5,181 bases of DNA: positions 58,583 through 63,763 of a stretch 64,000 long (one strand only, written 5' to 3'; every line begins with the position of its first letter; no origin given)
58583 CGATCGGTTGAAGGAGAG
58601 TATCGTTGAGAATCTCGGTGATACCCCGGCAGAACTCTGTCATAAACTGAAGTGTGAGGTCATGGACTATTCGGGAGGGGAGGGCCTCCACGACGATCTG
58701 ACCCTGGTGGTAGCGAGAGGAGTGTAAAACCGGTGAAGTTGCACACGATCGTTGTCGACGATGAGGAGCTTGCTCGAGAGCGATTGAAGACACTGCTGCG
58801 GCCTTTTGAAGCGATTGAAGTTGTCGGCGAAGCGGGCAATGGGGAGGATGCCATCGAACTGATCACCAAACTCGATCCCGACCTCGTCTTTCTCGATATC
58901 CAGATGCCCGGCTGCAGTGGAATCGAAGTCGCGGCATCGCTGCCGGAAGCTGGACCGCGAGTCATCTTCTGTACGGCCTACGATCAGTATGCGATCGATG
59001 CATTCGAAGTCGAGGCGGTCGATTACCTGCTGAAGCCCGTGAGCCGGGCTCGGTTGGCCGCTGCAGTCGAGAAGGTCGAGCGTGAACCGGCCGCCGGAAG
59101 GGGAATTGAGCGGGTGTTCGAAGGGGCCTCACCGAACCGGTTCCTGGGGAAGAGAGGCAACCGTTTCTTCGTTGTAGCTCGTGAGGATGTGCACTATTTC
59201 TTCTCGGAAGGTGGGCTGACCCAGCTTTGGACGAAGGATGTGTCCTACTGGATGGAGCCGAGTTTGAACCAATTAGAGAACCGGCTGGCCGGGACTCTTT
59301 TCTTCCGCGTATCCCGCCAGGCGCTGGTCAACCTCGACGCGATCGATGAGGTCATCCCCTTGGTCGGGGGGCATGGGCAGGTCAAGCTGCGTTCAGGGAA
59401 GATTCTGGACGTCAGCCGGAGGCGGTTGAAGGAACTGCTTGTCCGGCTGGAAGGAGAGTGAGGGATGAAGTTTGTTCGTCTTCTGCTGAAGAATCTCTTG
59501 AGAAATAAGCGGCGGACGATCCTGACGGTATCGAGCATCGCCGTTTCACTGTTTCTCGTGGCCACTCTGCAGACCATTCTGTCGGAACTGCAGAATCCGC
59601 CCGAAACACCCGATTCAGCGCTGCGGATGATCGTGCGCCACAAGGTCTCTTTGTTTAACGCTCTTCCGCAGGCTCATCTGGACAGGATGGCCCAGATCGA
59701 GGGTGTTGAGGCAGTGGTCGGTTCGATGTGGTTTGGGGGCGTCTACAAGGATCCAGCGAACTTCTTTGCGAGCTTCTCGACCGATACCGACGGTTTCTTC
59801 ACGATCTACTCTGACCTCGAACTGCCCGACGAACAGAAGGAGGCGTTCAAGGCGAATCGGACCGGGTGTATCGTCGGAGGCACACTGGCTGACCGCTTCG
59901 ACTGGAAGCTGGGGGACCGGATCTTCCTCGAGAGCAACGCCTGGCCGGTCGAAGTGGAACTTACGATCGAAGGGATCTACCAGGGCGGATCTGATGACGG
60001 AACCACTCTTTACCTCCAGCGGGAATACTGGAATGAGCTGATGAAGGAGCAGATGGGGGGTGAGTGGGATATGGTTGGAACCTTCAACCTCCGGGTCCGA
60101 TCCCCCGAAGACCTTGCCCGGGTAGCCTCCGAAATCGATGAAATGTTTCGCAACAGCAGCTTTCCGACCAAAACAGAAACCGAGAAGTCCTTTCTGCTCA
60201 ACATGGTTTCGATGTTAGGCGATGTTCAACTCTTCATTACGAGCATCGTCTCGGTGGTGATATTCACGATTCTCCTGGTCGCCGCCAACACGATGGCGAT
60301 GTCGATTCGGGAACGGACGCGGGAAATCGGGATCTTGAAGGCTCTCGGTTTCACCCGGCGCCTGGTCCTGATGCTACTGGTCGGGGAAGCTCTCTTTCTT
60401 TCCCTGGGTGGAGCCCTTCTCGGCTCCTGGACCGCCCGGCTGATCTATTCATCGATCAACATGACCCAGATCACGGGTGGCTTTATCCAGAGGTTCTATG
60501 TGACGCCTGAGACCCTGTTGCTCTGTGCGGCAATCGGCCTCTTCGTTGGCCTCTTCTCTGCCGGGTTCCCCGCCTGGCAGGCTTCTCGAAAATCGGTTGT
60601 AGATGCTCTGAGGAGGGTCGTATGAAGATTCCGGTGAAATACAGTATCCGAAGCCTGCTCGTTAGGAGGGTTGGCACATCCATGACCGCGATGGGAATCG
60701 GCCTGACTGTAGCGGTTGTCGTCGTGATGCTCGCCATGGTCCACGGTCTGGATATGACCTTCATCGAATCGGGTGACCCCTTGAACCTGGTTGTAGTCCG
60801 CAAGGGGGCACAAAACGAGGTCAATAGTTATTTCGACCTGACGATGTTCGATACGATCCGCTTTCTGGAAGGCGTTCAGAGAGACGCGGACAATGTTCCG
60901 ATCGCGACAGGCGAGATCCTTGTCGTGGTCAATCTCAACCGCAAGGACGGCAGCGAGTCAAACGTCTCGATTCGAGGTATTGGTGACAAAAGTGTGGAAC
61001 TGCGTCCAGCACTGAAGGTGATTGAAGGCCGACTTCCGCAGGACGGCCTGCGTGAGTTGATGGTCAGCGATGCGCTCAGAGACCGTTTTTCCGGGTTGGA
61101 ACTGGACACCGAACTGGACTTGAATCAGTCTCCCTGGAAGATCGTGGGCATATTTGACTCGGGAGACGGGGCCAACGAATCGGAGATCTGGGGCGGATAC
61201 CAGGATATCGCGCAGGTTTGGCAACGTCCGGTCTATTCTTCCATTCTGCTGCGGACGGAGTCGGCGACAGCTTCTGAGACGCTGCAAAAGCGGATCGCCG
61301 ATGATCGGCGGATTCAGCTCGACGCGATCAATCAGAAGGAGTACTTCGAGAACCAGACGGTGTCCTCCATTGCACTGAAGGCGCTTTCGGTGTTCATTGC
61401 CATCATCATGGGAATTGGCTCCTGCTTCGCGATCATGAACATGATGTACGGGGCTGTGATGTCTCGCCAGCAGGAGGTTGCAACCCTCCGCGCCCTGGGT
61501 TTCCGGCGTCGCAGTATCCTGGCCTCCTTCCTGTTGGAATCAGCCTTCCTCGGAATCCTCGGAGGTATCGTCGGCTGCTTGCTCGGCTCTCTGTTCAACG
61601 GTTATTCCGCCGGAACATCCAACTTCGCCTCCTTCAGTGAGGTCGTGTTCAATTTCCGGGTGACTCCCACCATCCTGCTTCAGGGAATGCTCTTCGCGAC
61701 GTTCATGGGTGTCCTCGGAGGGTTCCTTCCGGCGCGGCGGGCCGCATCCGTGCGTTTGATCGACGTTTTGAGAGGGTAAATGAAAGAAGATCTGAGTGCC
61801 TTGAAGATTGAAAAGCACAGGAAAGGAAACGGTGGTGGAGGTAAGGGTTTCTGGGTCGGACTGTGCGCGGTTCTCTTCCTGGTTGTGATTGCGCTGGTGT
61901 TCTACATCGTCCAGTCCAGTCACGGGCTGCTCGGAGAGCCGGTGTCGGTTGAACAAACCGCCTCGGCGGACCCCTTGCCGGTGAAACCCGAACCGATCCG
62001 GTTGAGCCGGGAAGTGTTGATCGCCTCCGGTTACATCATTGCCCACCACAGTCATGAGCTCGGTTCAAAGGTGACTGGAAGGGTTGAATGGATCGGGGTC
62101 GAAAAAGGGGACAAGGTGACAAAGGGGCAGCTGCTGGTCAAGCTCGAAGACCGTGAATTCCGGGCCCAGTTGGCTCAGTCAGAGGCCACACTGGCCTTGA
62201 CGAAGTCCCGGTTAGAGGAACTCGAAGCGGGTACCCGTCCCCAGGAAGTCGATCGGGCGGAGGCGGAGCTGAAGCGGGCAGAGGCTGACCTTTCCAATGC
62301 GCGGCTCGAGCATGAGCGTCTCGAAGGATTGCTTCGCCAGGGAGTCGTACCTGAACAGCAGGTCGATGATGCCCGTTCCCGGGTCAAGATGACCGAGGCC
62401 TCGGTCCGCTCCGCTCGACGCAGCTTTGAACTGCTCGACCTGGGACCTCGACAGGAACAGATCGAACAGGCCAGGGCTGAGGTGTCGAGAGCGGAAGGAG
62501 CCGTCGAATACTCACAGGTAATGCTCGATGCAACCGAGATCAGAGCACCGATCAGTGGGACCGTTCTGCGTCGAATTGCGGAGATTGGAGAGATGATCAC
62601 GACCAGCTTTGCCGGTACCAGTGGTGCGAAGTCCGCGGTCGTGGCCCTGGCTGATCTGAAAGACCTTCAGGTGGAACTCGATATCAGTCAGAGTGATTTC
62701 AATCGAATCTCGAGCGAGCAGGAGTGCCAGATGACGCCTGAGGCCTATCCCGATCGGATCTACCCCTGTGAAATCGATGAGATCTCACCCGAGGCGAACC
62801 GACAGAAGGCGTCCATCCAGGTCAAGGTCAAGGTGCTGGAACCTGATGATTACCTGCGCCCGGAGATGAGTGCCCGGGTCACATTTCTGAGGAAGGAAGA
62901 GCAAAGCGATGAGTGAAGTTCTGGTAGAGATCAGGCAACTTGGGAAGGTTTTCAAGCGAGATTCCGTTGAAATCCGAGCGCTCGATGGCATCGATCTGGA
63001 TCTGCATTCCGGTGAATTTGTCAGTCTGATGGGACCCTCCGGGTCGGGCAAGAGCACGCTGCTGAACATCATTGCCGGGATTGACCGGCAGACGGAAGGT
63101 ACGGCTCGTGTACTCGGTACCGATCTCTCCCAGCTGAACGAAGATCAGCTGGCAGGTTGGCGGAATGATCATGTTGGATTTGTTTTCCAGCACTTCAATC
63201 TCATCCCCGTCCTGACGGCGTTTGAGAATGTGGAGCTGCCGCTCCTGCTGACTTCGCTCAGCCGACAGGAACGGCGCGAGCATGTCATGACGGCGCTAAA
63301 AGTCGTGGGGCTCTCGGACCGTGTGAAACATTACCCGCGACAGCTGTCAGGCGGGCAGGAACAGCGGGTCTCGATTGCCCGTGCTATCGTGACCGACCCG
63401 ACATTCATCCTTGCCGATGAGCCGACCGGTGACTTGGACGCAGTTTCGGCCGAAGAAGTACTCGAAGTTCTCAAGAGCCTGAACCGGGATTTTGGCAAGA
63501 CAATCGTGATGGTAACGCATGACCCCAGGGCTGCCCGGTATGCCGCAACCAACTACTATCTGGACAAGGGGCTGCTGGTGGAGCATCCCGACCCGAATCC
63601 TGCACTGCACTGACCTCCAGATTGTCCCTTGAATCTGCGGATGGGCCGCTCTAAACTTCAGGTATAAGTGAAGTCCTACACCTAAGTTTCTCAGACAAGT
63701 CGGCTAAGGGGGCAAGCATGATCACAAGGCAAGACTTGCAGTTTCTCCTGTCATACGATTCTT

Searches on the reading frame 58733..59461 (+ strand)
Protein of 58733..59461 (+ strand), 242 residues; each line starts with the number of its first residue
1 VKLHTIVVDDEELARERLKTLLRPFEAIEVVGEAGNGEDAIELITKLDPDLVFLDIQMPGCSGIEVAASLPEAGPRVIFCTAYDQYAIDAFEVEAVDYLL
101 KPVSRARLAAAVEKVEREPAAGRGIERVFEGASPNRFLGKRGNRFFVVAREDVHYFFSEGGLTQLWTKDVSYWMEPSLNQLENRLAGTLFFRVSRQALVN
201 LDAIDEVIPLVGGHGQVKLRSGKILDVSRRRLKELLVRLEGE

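Call 12: search_protein_families(library=pfam, proteins=[window:58733-59461:+], max_evalue=0.001)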
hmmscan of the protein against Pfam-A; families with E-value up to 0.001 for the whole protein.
window:58733-59461:+ (242 aa): 2 families
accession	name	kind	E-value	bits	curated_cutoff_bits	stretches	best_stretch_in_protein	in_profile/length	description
PF00072.30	Response_reg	-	3e-26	92.2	30.2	1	6-113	2-111/111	Response regulator receiver domain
PF04397.21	LytTR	-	1.3e-18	67.4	22.6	1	144-236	2-94/98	LytTr DNA-binding domain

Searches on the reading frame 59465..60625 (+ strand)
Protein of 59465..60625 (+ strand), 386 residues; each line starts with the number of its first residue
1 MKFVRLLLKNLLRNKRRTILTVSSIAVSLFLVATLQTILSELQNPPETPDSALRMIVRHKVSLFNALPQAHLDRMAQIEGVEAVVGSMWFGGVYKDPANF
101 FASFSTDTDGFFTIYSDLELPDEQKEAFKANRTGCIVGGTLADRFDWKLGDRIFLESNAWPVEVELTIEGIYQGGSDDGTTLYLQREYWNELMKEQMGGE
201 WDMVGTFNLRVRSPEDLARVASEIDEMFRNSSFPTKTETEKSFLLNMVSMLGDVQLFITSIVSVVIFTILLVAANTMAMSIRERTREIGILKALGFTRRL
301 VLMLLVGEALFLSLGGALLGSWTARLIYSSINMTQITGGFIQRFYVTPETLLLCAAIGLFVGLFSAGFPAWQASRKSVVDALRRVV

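Call 12: search_protein_families(library=pfam, proteins=[window:59465-60625:+], max_evalue=0.001)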
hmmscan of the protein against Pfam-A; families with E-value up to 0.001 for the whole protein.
window:59465-60625:+ (386 aa): 2 families
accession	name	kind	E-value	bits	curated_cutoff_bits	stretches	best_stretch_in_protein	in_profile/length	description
PF02687.27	FtsX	-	1.3e-16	61.1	25.5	1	261-377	3-119/120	FtsX-like permease C-terminal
PF12704.14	MacB_PCD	-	1.6e-11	45.3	27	1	18-226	1-206/207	MacB-like periplasmic core domain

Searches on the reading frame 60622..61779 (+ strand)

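Call 12: search_protein_families(library=pfam, proteins=[window:60622-61779:+], max_evalue=0.001)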
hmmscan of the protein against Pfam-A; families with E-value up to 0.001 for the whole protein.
window:60622-61779:+ (385 aa): 2 families
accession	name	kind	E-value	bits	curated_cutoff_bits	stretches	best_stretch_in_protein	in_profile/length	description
PF02687.27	FtsX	-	3.2e-17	63.1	25.5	1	258-376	2-117/120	FtsX-like permease C-terminal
PF12704.14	MacB_PCD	-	1.5e-15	58.4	27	1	19-226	1-205/207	MacB-like periplasmic core domain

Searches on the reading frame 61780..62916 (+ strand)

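Call 12: search_protein_families(library=pfam, proteins=[window:61780-62916:+], max_evalue=0.001)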
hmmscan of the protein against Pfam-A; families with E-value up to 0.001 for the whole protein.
window:61780-62916:+ (378 aa): 2 families
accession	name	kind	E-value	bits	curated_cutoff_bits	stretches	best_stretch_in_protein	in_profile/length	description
PF16576.10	HlyD_D23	-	1.9e-20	73.5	30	1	93-365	21-214/214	Barrel-sandwich domain of CusB or HlyD membrane-fusion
PF13437.12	HlyD_3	-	3e-12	47.6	22.2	1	254-359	2-103/106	HlyD family secretion protein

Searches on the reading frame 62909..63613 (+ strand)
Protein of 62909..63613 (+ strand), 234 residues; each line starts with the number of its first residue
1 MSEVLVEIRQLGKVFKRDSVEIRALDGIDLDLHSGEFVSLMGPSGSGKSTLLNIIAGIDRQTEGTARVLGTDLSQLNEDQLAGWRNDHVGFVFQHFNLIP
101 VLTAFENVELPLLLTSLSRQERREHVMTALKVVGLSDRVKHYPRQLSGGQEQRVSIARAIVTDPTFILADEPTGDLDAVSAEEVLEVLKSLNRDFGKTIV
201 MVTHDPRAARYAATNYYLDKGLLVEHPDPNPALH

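Call 12: search_protein_families(library=pfam, proteins=[window:62909-63613:+], max_evalue=0.001)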
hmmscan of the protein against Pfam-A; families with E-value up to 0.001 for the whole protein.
window:62909-63613:+ (234 aa): 6 families
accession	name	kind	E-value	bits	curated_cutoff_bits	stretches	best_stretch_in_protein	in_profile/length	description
PF00005.33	ABC_tran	-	7.6e-36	124.2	25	1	25-173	1-136/137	ABC transporter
PF03193.22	RsgA_GTPase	-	5.8e-05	23.4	30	1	8-61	79-132/174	RsgA GTPase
PF13191.12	AAA_16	-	0.00012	23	32.6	1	33-192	22-124/167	AAA ATPase domain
PF13304.12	AAA_21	-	0.00013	22.6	27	0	38-58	2-22/304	AAA domain, putative AbiEii toxin, Type IV TA system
PF02463.25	SMC_N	-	0.00024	21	40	0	137-210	128-203/220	RecF/RecN/SMC N terminal domain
PF13555.12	AAA_29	-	0.00043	20.4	27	1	27-52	14-39/61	P-loop containing region of AAA domain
